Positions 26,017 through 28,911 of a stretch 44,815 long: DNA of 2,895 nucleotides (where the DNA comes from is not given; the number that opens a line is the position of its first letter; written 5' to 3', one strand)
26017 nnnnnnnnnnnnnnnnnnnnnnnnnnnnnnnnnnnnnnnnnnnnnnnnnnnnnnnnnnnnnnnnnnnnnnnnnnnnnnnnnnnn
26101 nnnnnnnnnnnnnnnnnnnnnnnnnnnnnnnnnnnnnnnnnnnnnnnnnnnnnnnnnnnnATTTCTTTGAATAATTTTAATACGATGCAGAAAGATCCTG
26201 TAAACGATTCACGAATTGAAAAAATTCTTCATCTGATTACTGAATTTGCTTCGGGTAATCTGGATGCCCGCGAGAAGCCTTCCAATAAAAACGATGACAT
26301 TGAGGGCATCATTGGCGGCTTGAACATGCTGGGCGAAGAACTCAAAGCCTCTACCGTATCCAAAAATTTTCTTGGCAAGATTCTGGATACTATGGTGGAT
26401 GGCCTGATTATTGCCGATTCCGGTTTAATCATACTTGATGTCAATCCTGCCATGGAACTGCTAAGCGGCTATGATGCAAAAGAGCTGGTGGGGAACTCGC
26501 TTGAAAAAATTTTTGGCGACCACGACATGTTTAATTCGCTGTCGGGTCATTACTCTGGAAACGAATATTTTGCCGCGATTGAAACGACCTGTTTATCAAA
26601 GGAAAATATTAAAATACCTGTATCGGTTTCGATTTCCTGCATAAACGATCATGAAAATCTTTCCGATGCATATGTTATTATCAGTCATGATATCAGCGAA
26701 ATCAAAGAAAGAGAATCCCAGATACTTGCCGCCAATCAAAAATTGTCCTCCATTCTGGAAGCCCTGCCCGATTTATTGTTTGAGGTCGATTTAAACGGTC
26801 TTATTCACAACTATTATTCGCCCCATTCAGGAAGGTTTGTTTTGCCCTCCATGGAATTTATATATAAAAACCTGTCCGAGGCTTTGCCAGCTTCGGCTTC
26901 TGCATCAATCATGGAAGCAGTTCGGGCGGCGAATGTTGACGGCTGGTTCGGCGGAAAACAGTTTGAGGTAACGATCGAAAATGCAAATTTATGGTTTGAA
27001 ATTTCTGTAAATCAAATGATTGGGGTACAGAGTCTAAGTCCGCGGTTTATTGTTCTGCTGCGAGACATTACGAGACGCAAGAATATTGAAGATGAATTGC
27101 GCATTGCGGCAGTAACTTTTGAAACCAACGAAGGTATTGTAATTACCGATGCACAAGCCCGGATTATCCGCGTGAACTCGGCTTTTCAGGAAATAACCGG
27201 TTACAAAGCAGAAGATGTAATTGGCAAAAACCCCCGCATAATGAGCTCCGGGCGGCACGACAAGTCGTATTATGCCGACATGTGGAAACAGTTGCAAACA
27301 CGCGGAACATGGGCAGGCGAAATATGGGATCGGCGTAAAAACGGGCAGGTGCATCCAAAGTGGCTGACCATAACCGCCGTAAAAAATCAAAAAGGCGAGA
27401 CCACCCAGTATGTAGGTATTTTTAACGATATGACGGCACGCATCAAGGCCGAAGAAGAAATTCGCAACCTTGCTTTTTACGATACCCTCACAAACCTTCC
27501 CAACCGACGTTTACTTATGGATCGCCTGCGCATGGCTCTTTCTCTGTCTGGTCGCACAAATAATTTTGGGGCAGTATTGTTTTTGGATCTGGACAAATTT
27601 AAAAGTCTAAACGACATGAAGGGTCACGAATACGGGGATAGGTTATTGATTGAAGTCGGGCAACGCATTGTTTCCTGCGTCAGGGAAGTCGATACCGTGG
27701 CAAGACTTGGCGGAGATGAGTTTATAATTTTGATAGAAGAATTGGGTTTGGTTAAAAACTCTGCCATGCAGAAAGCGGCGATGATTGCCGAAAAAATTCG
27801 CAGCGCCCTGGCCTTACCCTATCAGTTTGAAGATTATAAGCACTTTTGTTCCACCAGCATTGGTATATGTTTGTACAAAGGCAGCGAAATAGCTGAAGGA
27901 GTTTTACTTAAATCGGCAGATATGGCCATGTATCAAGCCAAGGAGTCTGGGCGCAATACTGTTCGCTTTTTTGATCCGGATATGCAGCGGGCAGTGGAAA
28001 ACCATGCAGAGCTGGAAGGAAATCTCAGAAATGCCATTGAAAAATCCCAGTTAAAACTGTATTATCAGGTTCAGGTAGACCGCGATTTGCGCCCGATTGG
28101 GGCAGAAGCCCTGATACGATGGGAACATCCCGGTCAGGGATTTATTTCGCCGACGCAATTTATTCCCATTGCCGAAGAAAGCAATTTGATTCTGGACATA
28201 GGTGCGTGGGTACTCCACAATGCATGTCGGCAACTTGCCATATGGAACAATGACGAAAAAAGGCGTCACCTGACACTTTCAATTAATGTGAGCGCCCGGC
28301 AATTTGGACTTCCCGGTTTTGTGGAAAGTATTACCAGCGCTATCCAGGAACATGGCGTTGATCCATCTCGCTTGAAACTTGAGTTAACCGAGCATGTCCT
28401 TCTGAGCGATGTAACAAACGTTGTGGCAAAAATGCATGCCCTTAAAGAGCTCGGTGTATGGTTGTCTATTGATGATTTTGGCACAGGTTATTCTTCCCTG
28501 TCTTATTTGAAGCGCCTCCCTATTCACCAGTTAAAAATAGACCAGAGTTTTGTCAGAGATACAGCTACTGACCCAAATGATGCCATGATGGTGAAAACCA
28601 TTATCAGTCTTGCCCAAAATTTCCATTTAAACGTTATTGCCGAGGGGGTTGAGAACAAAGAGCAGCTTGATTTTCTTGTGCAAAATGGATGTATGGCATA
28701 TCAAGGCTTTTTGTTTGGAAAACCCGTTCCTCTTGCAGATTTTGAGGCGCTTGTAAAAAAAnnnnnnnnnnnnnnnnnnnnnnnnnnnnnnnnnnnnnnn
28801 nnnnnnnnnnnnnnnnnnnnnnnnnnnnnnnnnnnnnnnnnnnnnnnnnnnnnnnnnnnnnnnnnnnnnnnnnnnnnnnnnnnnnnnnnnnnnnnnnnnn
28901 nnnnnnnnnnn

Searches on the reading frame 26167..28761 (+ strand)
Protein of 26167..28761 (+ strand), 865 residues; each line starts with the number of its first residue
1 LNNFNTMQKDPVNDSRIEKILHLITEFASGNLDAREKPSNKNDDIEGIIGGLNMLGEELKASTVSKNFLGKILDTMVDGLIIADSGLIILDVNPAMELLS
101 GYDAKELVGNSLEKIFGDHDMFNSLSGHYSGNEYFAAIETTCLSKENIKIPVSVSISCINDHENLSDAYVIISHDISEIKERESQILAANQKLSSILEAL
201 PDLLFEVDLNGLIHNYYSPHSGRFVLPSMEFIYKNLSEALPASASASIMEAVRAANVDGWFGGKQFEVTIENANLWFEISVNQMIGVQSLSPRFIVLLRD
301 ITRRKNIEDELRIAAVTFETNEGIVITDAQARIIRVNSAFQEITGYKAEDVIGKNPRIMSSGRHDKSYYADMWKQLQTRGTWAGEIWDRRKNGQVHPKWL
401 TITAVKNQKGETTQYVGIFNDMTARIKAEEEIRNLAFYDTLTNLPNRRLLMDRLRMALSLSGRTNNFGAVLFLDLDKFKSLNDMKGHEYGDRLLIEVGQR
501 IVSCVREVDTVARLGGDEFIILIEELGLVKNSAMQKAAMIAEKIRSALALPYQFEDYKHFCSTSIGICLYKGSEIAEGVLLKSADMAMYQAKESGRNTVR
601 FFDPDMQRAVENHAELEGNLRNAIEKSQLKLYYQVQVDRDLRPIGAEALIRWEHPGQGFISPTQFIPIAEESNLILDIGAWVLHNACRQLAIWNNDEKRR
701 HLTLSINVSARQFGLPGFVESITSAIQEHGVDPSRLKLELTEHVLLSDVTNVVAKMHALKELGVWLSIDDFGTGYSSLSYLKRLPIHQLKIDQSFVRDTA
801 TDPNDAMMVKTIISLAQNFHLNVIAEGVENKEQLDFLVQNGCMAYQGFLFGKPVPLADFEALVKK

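Call 44: search_protein_families(library=ncbifam, proteins=[window:26167-28761:+], max_evalue=0.001)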
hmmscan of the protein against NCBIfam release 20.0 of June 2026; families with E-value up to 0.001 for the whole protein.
window:26167-28761:+ (865 aa): 46 families (the best 25 are shown)
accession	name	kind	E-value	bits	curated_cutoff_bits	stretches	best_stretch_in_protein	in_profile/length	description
NF045675.1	PhdiestaseDibA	equivalog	1.5e-194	647.9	980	2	271-858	39-620/623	phosphodiesterase DibA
NF007474.0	PRK10060.1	equivalog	1.6e-124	416.5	782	1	316-864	116-655/663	cyclic di-GMP phosphodiesterase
NF053781.1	cdiGMPphdstlr2612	equivalog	1.5e-119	400.5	1600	1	299-864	698-1266/1268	Tlr1612 family c-di-GMP phosphodiesterase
NF008467.0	PRK11359.1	equivalog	7.3e-110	368.2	857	2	427-859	367-788/800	oxygen-sensing cyclic-di-GMP phosphodiesterase DosP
NF052458.1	PhdiestGepA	equivalog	8.4e-99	331.9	1200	1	411-859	399-837/840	phosphodiesterase GepA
NF008807.1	PRK11829.1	equivalog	1.5e-86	291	733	1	427-861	233-660/670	biofilm formation regulator HmsP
NF007298.0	PRK09776.1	equivalog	7.9e-77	259.1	1135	1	316-858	559-1101/1111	diguanylate cyclase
NF052596.1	RR_EAL_PvrR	equivalog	9.1e-45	152.9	580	1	607-864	133-390/398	response regulator cyclic di-GMP phosphodiesterase PvrR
TIGR00254.1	GGDEF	domain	2.4e-41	141.3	37.4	1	434-601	3-166/168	diguanylate cyclase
NF045673.1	c-di-GMPRcptLapD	equivalog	1e-40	139.7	1020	1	427-855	227-646/647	cyclic di-GMP receptor LapD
NF007839.0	PRK10551.1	equivalog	1.1e-40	139.7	461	1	619-864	267-511/518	cyclic di-GMP phosphodiesterase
NF007423.1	PRK09966.1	equivalog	3.3e-40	138.2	325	1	430-592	233-390/390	diguanylate cyclase DgcN/YfiN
TIGR00229.1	sensory_box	domain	1e-38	132.3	22.9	2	318-432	11-126/126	PAS domain S-box protein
NF008281.1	PRK11059.1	equivalog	4.1e-38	131.1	663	1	430-856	215-632/633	RNase E specificity factor CsrD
NF038266.1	diguan_SiaD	equivalog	9.3e-36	123.5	290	1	429-598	87-251/252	biofilm regulation diguanylate cyclase SiaD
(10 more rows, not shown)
